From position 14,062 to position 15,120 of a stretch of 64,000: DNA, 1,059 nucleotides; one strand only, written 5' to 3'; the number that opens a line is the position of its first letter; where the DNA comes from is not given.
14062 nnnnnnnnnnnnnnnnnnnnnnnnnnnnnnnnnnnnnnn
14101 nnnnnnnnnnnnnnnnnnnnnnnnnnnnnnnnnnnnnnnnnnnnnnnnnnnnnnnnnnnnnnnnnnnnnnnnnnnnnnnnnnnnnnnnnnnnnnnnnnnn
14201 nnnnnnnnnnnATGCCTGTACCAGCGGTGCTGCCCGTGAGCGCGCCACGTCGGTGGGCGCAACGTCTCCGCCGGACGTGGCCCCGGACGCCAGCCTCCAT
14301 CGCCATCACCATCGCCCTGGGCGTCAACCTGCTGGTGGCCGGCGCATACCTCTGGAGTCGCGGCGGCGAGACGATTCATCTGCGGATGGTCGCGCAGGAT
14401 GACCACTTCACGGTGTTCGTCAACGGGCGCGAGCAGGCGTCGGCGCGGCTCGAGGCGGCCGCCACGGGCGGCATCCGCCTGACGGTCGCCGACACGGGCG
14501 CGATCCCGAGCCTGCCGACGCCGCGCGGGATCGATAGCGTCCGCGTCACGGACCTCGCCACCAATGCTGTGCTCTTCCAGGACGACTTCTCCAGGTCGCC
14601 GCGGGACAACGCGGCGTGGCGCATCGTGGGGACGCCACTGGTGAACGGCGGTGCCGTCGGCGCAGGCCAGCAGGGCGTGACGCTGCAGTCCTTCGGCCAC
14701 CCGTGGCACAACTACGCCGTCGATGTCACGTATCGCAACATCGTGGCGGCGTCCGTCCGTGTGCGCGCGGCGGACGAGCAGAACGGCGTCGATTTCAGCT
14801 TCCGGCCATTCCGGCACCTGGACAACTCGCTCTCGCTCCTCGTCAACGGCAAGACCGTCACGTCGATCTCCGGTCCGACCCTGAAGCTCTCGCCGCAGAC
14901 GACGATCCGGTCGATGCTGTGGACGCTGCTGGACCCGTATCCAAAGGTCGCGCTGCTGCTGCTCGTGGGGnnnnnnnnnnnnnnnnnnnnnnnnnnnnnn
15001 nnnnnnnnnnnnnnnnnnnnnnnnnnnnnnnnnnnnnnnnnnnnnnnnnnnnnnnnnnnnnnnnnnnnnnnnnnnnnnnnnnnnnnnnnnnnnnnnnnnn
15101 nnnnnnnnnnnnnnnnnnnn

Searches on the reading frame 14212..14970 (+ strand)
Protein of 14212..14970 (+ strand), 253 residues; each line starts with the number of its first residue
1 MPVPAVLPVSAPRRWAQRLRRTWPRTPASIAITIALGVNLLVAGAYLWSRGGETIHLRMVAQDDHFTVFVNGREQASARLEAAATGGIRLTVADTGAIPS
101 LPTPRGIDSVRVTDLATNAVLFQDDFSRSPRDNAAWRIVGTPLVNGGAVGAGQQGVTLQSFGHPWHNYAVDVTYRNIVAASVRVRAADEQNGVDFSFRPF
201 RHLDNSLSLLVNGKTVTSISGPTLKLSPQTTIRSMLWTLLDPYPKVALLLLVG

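Call 5: search_protein_families(library=pfam, proteins=[window:14212-14970:+], max_evalue=10)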
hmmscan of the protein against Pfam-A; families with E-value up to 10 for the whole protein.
window:14212-14970:+ (253 aa): 0 families
